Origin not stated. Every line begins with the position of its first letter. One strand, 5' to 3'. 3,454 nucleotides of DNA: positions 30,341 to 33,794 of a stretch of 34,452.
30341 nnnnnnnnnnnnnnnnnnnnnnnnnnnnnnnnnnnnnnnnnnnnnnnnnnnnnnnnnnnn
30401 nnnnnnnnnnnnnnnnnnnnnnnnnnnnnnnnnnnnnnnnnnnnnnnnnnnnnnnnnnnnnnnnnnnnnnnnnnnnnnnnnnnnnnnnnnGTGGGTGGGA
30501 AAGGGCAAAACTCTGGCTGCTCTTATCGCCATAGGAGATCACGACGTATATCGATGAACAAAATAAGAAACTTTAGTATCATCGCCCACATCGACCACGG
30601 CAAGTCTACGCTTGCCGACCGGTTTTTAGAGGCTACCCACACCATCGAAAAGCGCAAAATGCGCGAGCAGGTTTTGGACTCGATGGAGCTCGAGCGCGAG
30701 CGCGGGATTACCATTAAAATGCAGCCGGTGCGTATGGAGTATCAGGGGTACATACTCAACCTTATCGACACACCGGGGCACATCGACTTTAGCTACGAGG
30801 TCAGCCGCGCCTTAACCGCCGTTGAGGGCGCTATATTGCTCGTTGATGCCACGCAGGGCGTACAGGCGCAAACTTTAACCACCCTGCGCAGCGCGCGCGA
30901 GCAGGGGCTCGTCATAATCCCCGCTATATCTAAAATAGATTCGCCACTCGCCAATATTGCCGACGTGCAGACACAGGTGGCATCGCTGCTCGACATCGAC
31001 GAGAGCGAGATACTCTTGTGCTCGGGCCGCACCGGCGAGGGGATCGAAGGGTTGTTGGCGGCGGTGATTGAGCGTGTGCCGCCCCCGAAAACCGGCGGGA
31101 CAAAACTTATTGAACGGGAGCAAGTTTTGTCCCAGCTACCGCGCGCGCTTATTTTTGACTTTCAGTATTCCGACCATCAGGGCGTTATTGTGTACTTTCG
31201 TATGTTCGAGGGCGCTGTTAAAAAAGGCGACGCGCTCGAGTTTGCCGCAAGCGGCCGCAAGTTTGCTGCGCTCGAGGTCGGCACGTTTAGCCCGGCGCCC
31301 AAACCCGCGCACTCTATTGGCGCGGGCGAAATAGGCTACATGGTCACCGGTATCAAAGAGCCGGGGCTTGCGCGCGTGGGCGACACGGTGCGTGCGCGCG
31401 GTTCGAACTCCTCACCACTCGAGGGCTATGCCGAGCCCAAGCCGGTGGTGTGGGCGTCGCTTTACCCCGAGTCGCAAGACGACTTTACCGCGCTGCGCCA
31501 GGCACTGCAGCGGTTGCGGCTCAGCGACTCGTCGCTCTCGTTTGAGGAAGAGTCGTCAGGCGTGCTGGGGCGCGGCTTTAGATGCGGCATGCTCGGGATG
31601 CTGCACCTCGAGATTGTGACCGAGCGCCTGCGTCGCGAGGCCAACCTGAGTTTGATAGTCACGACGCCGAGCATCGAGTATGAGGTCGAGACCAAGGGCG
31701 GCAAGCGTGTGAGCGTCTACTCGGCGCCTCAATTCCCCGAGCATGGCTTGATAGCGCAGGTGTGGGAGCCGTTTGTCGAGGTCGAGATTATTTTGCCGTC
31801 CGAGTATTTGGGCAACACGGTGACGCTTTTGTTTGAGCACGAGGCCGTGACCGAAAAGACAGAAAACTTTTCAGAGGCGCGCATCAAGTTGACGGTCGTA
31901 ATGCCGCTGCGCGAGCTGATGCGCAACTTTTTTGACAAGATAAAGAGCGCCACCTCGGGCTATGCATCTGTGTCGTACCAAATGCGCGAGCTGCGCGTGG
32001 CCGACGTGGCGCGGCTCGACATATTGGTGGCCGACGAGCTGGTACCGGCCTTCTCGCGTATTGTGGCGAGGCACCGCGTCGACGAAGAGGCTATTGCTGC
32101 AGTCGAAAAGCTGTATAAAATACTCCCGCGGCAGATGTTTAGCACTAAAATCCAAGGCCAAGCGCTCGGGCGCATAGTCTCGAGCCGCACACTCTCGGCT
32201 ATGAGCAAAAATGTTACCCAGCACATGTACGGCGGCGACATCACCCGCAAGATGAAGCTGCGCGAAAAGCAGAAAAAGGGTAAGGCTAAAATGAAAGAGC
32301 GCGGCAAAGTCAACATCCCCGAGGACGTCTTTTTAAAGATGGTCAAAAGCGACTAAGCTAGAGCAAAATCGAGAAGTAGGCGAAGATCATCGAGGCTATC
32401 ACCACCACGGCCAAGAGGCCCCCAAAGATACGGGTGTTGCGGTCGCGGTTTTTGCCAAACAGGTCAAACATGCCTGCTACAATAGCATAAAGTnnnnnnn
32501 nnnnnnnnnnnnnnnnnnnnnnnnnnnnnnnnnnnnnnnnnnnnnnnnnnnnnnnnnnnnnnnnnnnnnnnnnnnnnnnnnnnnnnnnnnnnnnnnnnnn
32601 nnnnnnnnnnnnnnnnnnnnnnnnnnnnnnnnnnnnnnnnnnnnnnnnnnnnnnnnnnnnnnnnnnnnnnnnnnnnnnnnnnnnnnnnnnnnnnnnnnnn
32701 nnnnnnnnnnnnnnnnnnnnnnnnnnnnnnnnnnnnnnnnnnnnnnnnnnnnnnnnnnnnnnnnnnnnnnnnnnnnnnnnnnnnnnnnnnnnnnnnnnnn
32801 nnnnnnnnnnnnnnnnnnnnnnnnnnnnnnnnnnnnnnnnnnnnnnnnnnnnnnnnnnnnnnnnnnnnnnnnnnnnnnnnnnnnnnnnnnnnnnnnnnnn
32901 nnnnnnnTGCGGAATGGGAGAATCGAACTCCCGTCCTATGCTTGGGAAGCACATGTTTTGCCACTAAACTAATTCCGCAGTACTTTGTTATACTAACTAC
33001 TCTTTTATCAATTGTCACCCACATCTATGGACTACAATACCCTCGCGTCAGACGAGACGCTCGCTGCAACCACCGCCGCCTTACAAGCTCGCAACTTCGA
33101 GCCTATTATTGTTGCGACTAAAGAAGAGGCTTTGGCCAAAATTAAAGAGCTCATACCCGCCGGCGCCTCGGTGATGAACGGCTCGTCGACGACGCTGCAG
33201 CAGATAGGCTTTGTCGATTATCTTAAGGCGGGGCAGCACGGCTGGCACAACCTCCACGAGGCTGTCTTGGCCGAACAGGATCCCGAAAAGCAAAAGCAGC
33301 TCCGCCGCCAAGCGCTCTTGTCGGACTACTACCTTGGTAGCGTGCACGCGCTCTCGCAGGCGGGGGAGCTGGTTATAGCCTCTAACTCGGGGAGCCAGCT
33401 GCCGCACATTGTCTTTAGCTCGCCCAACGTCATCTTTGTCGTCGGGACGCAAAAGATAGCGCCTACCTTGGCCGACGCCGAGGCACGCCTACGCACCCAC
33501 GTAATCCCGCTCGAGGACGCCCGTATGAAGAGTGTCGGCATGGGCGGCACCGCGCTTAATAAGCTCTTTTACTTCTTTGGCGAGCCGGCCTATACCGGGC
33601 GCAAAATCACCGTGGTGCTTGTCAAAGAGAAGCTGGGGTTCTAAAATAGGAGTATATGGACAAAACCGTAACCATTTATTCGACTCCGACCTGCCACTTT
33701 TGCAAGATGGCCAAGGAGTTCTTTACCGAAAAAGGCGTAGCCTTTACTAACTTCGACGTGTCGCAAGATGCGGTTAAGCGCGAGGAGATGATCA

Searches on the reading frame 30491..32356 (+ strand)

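Call 8: search_protein_families(library=pfam, proteins=[window:30491-32356:+], max_evalue=0.01)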
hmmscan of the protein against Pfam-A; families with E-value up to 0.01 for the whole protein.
window:30491-32356:+ (621 aa): 6 families
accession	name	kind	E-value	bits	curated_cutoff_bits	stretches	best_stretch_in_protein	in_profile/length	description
PF00009.33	GTP_EFTU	-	2.3e-54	184.3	26.5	1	24-198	2-188/188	Elongation factor Tu GTP binding domain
PF06421.17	LepA_C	-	3.9e-30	104.6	29.7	1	515-618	3-106/107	GTP-binding protein LepA C-terminus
PF00679.30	EFG_C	-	2.9e-15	56.5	27.9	1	424-505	2-82/89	Elongation factor G C-terminus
PF14492.12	EFG_III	-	3.7e-08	33.8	27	1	316-390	2-73/75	Elongation Factor G, domain III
PF03144.31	GTP_EFTU_D2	-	9.1e-06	26.5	30.3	1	231-300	1-72/73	Elongation factor Tu domain 2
PF01926.29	MMR_HSR1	-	0.00016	22.2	21.9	1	36-135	10-100/113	50S ribosome-binding GTPase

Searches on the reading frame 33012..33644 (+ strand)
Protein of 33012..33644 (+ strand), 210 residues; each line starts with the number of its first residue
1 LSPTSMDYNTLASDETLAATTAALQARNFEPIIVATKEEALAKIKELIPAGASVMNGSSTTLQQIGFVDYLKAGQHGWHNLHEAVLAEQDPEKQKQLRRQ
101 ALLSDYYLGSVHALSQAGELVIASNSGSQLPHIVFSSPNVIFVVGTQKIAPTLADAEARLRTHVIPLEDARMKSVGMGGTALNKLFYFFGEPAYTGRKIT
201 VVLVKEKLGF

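Call 8: search_protein_families(library=pfam, proteins=[window:33012-33644:+], max_evalue=0.01)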
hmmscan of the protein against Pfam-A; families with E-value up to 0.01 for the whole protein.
window:33012-33644:+ (210 aa): 1 family
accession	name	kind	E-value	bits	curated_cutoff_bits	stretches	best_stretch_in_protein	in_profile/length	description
PF02589.21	LUD_dom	-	8.1e-32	110.9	22.6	1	19-166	3-145/189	LUD domain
